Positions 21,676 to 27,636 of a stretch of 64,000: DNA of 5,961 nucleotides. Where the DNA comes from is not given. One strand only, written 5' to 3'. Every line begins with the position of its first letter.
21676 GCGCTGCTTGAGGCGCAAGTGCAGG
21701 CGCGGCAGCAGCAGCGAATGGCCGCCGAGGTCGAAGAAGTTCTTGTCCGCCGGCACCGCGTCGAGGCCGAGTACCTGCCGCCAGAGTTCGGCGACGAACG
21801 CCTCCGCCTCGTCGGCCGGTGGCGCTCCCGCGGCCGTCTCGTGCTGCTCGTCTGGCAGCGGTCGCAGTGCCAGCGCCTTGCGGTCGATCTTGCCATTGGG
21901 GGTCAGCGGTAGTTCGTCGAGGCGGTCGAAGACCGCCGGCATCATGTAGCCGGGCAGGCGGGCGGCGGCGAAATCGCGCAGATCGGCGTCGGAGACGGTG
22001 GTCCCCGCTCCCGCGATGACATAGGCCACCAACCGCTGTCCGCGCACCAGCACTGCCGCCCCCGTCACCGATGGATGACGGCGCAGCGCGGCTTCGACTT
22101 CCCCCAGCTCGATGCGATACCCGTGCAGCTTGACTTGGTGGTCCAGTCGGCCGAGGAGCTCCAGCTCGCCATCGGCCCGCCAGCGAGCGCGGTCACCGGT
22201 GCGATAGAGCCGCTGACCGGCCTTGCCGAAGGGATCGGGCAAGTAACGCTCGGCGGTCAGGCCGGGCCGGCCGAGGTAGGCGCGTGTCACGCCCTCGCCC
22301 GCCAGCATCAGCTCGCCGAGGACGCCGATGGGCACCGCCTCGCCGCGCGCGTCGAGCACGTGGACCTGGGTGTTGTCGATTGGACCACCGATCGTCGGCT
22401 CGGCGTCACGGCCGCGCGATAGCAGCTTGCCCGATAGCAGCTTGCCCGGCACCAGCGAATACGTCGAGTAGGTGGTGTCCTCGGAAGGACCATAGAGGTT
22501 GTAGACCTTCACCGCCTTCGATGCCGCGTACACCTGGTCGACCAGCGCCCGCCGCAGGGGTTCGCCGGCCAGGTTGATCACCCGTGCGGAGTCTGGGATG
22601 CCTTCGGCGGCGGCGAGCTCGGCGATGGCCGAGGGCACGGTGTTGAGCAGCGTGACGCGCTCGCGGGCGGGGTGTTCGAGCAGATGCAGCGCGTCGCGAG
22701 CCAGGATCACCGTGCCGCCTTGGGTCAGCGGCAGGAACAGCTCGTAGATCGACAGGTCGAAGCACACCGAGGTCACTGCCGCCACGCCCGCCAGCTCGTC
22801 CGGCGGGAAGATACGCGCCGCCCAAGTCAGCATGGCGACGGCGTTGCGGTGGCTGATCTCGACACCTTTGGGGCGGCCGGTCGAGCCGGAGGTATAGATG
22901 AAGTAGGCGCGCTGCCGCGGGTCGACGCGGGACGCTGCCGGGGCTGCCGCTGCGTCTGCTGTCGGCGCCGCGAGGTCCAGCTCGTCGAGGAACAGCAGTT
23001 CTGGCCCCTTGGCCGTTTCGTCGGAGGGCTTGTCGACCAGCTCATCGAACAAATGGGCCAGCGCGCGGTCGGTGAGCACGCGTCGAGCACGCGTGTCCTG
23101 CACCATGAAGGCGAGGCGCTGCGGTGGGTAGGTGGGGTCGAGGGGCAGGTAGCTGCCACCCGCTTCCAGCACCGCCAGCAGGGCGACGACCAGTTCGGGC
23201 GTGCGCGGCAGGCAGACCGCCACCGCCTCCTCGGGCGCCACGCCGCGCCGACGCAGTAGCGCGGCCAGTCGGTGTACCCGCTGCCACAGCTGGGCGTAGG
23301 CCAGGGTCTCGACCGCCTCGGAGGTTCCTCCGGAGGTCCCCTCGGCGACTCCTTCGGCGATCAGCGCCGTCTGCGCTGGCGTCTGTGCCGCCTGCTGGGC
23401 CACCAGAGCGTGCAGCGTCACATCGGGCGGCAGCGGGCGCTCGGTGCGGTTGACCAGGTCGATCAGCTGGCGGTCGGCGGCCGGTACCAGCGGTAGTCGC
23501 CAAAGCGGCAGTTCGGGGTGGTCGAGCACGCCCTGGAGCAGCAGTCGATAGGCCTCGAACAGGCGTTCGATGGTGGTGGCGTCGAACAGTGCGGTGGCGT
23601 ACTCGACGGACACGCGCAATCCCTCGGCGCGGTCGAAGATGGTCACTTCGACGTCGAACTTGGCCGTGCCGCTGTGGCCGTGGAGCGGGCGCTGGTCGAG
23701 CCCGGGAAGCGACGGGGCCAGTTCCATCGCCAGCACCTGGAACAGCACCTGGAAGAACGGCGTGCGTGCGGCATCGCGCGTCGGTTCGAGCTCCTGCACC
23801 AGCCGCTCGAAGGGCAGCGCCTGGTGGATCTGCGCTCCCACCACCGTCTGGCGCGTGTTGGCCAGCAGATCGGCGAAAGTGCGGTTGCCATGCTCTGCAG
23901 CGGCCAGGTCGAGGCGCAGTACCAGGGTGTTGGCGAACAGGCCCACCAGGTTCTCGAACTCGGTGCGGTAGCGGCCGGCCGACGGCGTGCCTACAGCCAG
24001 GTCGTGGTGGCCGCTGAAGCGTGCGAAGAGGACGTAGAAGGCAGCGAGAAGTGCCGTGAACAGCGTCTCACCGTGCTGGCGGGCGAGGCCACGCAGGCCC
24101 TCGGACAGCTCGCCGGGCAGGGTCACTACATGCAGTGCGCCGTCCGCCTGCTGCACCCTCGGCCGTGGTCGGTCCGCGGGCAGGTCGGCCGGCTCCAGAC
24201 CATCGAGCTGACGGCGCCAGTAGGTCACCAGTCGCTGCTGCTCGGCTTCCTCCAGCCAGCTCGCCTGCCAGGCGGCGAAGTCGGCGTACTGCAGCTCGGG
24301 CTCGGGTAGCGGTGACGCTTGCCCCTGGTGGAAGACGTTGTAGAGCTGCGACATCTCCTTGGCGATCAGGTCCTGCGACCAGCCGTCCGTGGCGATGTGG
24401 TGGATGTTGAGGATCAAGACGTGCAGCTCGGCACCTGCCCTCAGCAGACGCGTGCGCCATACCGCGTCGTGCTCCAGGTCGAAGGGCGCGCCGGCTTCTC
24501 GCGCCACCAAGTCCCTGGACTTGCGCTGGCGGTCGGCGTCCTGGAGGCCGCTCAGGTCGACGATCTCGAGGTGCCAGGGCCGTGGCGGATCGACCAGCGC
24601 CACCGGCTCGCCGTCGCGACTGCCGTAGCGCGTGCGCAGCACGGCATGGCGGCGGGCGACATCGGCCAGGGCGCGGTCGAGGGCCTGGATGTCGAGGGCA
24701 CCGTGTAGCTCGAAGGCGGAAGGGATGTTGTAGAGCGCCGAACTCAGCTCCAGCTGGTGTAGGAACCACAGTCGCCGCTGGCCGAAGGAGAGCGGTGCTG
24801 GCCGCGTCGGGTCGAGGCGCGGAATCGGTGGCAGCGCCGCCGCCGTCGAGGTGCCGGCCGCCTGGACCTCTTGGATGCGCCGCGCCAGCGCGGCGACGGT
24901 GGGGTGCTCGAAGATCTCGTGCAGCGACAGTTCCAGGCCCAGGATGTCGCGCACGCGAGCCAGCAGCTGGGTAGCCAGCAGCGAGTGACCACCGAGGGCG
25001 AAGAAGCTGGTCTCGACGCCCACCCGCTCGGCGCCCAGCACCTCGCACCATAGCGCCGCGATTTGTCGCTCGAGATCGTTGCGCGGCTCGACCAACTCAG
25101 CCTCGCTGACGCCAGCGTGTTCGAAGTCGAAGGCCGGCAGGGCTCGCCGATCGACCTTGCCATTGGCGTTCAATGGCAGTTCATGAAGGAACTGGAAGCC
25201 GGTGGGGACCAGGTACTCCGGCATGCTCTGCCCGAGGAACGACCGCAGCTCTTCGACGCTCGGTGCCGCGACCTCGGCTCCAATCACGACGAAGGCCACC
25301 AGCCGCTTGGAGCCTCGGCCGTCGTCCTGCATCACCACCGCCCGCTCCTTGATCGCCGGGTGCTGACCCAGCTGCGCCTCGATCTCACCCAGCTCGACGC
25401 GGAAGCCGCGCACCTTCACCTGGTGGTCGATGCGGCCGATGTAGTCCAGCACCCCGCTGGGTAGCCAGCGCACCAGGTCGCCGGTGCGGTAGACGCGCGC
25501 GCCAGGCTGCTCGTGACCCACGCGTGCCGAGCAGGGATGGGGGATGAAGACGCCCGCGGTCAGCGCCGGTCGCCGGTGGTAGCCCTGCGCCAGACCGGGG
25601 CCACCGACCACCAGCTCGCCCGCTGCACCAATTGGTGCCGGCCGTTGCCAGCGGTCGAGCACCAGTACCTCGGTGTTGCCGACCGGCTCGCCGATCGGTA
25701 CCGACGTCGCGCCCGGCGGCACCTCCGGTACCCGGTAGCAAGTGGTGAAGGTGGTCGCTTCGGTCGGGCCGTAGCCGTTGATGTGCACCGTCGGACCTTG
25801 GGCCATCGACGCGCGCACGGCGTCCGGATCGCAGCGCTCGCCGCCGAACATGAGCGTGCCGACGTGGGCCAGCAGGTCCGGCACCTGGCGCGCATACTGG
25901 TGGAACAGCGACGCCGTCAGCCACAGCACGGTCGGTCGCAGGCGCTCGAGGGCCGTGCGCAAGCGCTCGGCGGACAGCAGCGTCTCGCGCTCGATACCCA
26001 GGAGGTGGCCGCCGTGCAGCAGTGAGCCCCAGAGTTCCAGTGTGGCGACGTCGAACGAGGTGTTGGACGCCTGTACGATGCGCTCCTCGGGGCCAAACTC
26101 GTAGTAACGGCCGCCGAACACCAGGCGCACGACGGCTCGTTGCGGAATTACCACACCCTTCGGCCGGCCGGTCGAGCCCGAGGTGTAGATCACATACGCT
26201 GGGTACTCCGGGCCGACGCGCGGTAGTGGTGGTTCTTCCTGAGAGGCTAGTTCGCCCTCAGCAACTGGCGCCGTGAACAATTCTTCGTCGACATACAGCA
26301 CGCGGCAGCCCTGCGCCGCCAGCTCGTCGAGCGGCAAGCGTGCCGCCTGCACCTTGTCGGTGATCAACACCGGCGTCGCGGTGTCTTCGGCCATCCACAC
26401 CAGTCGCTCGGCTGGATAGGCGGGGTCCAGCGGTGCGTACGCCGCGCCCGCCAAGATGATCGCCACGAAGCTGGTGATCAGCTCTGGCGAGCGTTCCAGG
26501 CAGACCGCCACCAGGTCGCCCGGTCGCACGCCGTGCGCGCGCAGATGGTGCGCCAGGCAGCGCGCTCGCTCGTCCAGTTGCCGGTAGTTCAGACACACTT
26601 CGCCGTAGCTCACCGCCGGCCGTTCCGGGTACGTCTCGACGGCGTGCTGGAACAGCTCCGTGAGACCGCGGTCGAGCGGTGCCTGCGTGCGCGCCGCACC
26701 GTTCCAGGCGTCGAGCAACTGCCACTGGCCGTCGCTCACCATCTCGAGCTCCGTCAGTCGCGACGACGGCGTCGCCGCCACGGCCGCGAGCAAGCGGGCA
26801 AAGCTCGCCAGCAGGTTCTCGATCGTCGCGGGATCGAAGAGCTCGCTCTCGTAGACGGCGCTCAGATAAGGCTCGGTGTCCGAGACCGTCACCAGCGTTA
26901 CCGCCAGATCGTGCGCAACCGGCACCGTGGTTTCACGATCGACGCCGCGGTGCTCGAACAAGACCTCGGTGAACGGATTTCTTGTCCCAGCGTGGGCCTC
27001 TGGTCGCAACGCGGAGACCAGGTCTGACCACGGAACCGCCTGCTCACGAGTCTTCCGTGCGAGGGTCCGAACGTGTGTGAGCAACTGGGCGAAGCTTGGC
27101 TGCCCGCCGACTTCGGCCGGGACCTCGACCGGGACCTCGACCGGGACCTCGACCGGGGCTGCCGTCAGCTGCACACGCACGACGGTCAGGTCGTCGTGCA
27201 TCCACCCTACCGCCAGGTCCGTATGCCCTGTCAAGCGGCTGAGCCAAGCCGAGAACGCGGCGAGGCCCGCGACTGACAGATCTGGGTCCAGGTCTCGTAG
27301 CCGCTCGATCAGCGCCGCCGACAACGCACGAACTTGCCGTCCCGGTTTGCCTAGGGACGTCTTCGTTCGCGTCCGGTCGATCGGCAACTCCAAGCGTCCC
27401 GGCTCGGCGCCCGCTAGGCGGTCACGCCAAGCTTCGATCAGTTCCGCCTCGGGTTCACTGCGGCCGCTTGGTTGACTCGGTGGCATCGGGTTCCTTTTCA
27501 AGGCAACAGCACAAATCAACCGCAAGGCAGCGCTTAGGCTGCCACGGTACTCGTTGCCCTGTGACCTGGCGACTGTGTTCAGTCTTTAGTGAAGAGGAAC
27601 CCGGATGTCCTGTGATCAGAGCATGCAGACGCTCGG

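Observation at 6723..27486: Compact NRPS-PKS biosynthetic operon with kynurenine 3-monooxygenase, O-methyltransferase, reductive release and a Cys-type A domain behind a non-cyclising C domain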

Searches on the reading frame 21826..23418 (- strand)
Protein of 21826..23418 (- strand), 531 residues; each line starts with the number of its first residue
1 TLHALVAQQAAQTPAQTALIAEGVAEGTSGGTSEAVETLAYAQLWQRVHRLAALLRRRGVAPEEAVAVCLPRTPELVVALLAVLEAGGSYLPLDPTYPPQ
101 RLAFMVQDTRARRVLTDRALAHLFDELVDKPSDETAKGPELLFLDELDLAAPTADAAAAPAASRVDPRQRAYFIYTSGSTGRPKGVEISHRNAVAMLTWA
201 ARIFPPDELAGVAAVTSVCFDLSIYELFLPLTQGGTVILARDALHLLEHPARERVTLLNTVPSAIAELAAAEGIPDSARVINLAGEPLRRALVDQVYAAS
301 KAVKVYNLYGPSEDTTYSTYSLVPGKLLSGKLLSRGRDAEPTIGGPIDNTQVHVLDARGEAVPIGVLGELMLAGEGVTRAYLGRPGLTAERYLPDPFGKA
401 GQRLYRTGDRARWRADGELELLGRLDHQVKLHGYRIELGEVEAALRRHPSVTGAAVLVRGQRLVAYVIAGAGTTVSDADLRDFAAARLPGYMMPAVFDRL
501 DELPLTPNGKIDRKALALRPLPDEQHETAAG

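Call 13: search_solved_structures(query=window:21826-23418:-, max_evalue=1e-60, show_alignments=0)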
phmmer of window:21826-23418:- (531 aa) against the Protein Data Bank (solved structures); distinct sequences matched with E-value up to 1e-60: 34.
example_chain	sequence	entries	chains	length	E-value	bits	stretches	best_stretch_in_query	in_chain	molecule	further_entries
9be4_A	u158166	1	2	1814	3.6e-153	514.3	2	38-517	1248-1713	Linear gramicidin synthase subunit A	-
9be3_A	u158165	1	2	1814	3.6e-153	514.3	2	38-517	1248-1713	Linear gramicidin synthase subunit A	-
6mfz_A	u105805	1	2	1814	3.6e-153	514.3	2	38-517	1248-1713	Linear gramicidin synthase subunit A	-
9meh_A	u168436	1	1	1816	3.6e-153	514.3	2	38-517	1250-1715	Linear gramicidin synthase subunit A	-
6mfy_A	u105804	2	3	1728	3.9e-153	514.2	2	38-517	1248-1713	Linear gramicidin synthase subunit A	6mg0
8jbr_A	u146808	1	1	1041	3.1e-132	445.2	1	37-524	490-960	McyA protein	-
8xjz_C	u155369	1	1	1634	5.1e-111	375.2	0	34-520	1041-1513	Peptide synthetase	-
5u89_A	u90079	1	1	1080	3.5e-96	326.2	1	37-517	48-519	Amino acid adenylation domain protein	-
6p1j_A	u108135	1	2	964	1e-92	314.8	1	37-516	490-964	Txo2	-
9bfd_A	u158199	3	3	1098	1e-85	291.7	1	38-525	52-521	Tyrocidine synthase 1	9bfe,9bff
6ea3_B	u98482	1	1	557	2e-84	287.4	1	38-517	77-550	adenylation domain of Fuscachelin synthetase component H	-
4d4g_A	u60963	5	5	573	9.4e-84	285.3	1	38-523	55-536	APNAA1 | APNA A1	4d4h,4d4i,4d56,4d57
8www_A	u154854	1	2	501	2.8e-83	283.7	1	34-517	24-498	Carrier domain-containing protein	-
8hlk_A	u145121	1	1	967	1.8e-80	274.4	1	37-524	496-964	Microcystin synthetase B (Fragment)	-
9bfd_B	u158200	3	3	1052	2.7e-80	273.9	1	3-517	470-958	Tyrocidine synthase 2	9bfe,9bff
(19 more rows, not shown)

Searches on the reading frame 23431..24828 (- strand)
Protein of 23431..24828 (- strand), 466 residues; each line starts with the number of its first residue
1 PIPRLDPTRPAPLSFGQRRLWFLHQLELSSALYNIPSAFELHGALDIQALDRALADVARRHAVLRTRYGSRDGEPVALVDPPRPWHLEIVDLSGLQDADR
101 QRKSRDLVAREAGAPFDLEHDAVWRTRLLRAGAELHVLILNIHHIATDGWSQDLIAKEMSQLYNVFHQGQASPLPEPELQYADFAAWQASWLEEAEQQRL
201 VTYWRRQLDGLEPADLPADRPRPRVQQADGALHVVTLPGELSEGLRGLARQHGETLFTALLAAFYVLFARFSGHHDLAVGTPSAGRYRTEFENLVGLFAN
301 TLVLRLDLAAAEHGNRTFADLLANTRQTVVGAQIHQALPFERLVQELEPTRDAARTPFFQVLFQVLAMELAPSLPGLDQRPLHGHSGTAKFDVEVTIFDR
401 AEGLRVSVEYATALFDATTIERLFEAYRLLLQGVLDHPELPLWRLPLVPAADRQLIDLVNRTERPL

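Call 60: search_protein_families(library=pfam, proteins=[window:23431-24828:-], max_evalue=1)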
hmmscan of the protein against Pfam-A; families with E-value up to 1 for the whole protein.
window:23431-24828:- (466 aa): 1 family
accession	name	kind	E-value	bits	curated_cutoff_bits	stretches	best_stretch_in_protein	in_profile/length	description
PF00668.25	Condensation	-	9.2e-99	331.6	30.6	1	11-455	5-454/456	Condensation domain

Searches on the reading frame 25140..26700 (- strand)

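Call 6: search_solved_structures(query=window:25140-26700:-, max_evalue=1e-20, show_alignments=0)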
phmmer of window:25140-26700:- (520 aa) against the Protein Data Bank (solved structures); distinct sequences matched with E-value up to 1e-20: 101 (the best 60 are shown).
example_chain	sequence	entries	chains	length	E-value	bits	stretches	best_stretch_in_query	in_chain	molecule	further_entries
6mfy_A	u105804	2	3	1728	3.1e-167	560.6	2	4-520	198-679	Linear gramicidin synthase subunit A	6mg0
9be4_A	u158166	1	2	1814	3.6e-167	560.4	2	4-520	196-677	Linear gramicidin synthase subunit A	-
9be3_A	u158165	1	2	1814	3.6e-167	560.4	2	4-520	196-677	Linear gramicidin synthase subunit A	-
6mfz_A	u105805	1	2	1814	3.6e-167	560.4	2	4-520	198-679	Linear gramicidin synthase subunit A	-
9meh_A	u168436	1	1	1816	3.6e-167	560.4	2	4-520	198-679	Linear gramicidin synthase subunit A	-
8xjz_C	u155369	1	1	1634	2e-111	376.5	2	10-519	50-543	Peptide synthetase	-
2vsq_A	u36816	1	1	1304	5.9e-102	345.2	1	6-519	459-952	SURFACTIN SYNTHETASE SUBUNIT 3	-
5u89_A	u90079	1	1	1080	1.6e-101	343.8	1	12-520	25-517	Amino acid adenylation domain protein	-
4gr5_A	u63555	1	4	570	7.5e-97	328.4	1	3-520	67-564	Non-ribosomal peptide synthetase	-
6p1j_A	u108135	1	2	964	9.5e-96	324.8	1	13-520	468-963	Txo2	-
8jbr_A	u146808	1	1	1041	3e-93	316.5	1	13-518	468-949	McyA protein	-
4d4g_A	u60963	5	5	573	9.1e-92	311.6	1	11-520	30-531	APNAA1 | APNA A1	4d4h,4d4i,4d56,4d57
9bfd_B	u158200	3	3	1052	1.2e-90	308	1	13-520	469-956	Tyrocidine synthase 2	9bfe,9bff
8hlk_A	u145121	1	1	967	1.7e-89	304.1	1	6-519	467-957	Microcystin synthetase B (Fragment)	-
5es6_A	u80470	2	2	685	3.5e-89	303.1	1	4-520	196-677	Linear gramicidin synthase subunit A | Linear gramicidin synthetase subunit A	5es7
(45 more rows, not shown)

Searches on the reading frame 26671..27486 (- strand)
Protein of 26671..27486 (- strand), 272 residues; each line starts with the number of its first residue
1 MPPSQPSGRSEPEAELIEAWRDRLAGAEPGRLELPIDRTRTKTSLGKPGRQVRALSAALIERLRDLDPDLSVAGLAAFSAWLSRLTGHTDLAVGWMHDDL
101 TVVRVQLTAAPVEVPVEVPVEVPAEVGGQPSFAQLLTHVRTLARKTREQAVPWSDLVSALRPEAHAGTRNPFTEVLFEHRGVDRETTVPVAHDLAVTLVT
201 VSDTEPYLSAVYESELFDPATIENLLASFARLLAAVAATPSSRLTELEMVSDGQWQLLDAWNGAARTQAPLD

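Call 60: search_protein_families(library=pfam, proteins=[window:26671-27486:-], max_evalue=1)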
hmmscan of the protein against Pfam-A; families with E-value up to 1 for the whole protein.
window:26671-27486:- (272 aa): 2 families
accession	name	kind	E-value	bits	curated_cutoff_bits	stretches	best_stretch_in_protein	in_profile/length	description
PF00668.25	Condensation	-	2.4e-14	53.3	30.6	1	20-257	198-454/456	Condensation domain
PF25363.1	DUF7881_C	-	0.17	12.3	27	1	70-107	76-113/125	Domain of unknown function (DUF7881) C-terminal domain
